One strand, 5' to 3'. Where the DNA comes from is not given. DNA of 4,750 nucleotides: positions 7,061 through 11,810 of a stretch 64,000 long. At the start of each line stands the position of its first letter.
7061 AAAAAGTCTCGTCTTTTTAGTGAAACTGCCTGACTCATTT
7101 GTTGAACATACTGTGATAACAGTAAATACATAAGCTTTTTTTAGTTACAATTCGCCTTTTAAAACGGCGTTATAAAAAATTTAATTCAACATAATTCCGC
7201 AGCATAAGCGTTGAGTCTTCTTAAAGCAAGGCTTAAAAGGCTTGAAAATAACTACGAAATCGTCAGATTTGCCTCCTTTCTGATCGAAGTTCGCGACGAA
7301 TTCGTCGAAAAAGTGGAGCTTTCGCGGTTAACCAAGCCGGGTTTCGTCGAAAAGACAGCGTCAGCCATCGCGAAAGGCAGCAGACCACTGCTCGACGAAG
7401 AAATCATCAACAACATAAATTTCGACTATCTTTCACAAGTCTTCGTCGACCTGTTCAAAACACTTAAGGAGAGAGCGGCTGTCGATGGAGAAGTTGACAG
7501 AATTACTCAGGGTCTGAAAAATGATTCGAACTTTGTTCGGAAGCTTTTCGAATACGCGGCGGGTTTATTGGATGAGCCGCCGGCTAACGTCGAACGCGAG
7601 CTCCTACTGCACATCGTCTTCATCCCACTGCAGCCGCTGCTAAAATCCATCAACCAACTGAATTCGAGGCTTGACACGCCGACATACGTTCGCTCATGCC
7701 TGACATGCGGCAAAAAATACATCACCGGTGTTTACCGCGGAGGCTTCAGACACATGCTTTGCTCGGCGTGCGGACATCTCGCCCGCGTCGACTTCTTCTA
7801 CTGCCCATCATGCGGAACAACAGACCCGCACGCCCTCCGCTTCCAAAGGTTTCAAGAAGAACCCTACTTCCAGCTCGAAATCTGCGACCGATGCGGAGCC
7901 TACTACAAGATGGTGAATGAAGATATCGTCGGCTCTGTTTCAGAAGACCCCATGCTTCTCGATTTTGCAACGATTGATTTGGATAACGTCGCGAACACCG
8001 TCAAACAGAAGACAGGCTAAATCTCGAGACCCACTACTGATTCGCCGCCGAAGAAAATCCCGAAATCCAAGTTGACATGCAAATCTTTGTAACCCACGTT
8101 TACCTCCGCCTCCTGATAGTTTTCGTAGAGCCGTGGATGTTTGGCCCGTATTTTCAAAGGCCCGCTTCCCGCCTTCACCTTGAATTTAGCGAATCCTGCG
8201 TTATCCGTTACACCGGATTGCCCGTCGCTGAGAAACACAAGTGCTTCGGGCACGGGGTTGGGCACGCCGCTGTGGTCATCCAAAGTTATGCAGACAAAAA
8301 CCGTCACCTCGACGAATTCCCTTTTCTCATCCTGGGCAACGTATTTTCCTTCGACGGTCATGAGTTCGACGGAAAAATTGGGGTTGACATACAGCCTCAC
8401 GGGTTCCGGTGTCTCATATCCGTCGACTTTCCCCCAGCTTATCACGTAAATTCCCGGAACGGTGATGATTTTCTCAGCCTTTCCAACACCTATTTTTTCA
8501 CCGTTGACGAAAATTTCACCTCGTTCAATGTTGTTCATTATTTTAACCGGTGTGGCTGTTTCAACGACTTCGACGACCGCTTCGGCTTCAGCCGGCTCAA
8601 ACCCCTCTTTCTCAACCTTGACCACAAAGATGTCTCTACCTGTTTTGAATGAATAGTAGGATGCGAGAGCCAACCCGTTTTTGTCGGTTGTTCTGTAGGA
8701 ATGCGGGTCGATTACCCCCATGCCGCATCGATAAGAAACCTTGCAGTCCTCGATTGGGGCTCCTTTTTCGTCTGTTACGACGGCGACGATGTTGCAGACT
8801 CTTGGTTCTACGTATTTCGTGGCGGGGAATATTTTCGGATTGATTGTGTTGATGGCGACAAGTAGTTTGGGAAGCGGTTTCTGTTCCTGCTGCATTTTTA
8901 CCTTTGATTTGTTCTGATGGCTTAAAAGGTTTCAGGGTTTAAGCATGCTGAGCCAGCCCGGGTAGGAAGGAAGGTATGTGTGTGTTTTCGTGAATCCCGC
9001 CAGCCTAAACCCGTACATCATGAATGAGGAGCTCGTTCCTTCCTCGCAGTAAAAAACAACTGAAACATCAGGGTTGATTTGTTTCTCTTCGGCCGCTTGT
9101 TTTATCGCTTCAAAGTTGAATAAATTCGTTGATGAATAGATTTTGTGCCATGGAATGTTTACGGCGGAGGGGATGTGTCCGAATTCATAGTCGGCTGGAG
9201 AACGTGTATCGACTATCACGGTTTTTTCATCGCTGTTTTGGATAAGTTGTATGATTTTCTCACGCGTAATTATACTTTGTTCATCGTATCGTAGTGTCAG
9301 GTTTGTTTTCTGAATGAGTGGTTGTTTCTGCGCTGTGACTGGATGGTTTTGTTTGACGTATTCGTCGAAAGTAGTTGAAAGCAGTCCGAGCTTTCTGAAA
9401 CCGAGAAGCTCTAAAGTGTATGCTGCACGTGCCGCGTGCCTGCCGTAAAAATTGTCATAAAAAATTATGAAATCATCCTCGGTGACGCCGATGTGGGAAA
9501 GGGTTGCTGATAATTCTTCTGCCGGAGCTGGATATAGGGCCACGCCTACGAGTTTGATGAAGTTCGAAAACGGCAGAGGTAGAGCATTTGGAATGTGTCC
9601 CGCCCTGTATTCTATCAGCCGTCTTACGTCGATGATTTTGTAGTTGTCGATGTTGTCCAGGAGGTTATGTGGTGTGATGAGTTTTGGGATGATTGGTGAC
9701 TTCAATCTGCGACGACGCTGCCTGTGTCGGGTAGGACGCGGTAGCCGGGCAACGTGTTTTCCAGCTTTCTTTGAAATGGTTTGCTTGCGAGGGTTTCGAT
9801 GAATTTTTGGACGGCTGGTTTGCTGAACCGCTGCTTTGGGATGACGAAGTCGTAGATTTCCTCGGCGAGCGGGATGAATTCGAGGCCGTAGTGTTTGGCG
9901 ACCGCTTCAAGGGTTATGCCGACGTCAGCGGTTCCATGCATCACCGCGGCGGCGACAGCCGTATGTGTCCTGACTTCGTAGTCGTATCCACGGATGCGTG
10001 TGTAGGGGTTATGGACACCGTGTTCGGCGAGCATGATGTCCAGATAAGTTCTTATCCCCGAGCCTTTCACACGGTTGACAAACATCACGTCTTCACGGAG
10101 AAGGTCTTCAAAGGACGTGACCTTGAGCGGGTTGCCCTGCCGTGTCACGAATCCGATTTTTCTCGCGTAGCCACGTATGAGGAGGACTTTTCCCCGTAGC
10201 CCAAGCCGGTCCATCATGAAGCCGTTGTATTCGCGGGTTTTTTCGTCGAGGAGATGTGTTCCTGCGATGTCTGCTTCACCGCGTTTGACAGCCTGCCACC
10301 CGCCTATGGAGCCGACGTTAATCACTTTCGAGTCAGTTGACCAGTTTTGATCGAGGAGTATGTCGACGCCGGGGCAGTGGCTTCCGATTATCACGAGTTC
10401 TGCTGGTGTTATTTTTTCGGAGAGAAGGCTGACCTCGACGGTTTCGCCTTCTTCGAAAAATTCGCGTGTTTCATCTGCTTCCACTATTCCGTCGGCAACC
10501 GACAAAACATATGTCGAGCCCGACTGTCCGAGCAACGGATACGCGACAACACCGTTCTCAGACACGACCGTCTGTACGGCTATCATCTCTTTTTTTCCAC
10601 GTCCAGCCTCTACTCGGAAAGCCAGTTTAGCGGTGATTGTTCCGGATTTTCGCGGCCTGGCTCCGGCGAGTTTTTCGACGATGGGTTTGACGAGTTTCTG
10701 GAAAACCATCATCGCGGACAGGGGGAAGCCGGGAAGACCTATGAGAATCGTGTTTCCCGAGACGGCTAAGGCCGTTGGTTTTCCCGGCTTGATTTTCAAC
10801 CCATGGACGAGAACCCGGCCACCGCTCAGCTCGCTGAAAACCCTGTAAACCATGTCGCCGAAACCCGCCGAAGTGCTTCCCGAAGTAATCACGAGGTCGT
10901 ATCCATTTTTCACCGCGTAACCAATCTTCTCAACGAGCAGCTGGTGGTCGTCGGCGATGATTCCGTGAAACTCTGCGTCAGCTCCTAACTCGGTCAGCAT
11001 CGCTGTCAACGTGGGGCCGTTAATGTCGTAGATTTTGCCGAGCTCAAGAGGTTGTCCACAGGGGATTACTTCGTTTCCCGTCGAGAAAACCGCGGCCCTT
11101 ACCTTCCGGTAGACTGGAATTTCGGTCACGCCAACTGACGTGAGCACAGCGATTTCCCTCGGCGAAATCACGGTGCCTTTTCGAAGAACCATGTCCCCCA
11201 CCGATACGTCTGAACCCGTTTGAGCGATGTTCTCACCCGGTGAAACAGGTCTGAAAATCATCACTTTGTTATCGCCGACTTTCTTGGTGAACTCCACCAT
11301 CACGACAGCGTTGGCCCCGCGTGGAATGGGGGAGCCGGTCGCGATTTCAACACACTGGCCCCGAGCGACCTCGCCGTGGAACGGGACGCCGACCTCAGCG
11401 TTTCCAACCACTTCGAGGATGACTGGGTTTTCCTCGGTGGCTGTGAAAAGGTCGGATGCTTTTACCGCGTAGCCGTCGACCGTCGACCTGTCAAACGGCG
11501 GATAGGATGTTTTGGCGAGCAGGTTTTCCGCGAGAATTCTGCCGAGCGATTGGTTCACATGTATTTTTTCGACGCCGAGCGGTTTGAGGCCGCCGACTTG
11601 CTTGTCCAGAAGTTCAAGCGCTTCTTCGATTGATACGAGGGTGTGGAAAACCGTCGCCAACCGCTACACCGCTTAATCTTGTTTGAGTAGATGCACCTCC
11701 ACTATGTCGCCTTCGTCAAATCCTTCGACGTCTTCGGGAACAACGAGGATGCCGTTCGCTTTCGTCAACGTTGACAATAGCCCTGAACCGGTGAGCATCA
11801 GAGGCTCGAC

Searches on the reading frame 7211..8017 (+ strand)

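Call 27: search_protein_families(library=pfam, proteins=[window:7211-8017:+], max_evalue=0.001)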
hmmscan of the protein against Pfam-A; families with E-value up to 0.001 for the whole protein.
window:7211-8017:+ (269 aa): 2 families
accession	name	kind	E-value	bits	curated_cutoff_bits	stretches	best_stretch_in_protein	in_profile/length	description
PF12773.13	DZR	-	9.3e-06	26.1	27.3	1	160-202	12-45/45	Double zinc ribbon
PF24860.1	FdhE_C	-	5.6e-05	23.7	27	1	198-260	3-67/82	FdhE, C-terminal domain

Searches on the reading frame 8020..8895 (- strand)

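Call 27: search_protein_families(library=pfam, proteins=[window:8020-8895:-], max_evalue=0.001)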
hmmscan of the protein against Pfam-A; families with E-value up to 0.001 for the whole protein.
window:8020-8895:- (292 aa): 2 families
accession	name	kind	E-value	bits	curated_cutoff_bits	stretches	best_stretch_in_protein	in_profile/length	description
PF13620.12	CarboxypepD_reg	-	4.7e-06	27.3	32.3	0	36-113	2-74/82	Carboxypeptidase regulatory-like domain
PF02369.22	Big_1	-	9.2e-06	26.1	34.9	1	35-94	20-80/93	Bacterial Ig-like domain (group 1)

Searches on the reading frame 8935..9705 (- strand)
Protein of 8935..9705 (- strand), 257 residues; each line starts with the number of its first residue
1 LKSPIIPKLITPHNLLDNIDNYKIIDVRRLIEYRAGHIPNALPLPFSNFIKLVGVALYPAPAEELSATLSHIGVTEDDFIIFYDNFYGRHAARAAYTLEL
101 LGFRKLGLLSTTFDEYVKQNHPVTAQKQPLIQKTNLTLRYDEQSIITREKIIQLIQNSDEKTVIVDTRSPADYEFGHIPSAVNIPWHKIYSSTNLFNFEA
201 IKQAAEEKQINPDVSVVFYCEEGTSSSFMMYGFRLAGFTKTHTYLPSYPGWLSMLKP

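Call 27: search_protein_families(library=pfam, proteins=[window:8935-9705:-], max_evalue=0.001)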
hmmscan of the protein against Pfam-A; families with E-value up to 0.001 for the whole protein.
window:8935-9705:- (257 aa): 1 family
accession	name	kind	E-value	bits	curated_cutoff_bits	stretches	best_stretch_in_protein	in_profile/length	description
PF00581.25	Rhodanese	-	4.4e-29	101.3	22.2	2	154-252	5-100/102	Rhodanese-like domain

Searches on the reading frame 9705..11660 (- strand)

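Call 27: search_protein_families(library=pfam, proteins=[window:9705-11660:-], max_evalue=0.001)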
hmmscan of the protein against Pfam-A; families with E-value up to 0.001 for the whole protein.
window:9705-11660:- (652 aa): 7 families
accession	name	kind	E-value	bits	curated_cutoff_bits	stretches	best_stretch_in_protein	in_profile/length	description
PF12727.12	PBP_like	-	1e-60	204.6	27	1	442-624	11-192/193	PBP superfamily domain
PF03453.22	MoeA_N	-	2.3e-46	157.8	30.8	1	9-177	1-160/160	MoeA N-terminal region (domain I and II)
PF00994.29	MoCF_biosynth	-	5.6e-27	94.7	26.6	1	190-329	1-143/144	Probable molybdopterin binding domain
PF13531.11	SBP_bac_11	-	2.6e-09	37.6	25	1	500-634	79-222/227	Bacterial extracellular solute-binding protein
PF03454.20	MoeA_C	-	8e-09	36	22.1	1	343-413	1-72/72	MoeA C-terminal region (domain IV)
PF12974.12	Phosphonate-bd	-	5.4e-06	26.4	27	1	504-591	89-170/242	ABC transporter, phosphonate, periplasmic substrate-binding protein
PF03466.25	LysR_substrate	-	0.0004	20.2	28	0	505-625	83-205/209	LysR substrate binding domain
